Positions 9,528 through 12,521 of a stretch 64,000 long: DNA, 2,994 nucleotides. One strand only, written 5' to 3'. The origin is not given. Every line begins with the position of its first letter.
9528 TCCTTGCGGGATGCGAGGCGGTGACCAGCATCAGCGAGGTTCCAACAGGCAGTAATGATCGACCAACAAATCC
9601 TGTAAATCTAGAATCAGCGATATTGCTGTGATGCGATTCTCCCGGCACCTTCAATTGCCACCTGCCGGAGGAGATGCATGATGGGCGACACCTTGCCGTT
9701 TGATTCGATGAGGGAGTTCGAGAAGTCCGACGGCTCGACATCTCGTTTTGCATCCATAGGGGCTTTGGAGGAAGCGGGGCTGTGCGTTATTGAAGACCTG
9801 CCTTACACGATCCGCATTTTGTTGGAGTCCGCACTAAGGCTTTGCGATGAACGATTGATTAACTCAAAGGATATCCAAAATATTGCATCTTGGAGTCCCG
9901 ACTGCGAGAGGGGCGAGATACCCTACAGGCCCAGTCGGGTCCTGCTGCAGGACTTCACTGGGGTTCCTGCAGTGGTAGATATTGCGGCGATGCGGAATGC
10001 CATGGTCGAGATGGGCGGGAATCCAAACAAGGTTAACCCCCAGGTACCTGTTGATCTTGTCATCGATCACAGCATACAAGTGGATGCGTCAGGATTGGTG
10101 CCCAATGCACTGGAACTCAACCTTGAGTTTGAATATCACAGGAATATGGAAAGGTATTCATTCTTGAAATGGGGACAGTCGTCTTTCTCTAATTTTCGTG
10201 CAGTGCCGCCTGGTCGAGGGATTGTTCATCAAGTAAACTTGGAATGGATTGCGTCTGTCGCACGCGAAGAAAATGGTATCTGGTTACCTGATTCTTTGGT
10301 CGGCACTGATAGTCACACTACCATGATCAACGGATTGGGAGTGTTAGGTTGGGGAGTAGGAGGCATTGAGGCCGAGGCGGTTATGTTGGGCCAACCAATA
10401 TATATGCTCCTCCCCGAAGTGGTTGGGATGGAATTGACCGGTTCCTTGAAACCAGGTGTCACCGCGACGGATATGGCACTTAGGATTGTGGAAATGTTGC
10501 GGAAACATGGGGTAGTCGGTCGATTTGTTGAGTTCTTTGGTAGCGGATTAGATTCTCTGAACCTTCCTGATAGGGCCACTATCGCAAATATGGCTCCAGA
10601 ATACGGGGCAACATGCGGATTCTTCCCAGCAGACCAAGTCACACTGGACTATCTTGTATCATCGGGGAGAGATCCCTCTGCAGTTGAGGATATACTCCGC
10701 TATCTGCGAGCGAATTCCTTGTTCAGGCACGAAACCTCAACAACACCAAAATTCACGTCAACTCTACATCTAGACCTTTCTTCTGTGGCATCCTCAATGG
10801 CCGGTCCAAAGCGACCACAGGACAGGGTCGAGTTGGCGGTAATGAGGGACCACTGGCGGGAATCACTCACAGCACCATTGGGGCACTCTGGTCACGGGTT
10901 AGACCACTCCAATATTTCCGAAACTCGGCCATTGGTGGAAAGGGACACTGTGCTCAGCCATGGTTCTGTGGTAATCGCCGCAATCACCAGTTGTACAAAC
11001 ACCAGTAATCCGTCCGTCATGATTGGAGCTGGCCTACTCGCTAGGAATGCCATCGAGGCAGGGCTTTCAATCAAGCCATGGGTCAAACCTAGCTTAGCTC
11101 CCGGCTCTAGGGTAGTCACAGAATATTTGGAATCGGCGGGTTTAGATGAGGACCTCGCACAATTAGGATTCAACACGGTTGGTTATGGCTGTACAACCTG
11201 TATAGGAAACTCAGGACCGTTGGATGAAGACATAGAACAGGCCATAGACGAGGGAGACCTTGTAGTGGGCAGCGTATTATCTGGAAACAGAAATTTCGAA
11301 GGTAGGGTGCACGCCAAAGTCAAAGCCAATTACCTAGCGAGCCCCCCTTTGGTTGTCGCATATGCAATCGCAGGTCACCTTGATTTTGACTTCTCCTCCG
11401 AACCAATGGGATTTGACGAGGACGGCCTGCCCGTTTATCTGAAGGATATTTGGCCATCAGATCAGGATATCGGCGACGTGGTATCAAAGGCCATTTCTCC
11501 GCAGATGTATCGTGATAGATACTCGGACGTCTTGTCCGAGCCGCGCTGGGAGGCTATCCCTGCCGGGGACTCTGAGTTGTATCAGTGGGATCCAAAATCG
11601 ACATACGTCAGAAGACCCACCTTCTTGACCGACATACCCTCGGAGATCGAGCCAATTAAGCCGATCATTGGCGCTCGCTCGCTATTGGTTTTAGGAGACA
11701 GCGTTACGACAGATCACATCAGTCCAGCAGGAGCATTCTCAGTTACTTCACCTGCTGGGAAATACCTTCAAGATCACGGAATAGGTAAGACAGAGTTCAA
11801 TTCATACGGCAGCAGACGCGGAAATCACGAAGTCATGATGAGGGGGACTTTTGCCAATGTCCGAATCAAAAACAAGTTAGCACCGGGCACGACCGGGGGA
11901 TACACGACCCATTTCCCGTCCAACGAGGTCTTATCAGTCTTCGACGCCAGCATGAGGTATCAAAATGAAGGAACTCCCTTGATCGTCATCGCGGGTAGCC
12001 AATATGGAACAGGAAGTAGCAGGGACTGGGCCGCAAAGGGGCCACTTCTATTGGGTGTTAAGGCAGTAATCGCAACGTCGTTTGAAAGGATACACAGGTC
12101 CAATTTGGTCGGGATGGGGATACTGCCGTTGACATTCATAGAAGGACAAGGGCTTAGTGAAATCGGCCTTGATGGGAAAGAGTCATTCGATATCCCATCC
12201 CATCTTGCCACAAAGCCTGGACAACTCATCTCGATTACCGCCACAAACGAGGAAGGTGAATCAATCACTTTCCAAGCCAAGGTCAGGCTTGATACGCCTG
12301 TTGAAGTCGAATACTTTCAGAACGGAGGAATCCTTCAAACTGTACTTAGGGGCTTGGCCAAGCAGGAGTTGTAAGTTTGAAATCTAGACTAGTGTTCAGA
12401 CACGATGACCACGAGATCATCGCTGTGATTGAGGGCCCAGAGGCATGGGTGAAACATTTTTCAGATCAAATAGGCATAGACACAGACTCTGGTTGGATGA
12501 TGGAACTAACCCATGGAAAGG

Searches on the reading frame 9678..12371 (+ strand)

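Call 55: search_protein_families(library=pfam, proteins=[window:9678-12371:+], max_evalue=0.00001)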
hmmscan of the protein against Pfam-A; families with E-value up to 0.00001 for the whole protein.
window:9678-12371:+ (898 aa): 2 families
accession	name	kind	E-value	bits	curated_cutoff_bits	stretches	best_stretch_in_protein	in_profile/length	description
PF00330.25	Aconitase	-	6.6e-160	533.5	28.7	1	77-566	12-463/463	Aconitase family (aconitate hydratase)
PF00694.25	Aconitase_C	-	1.8e-43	148.5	22.8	1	695-821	3-129/131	Aconitase C-terminal domain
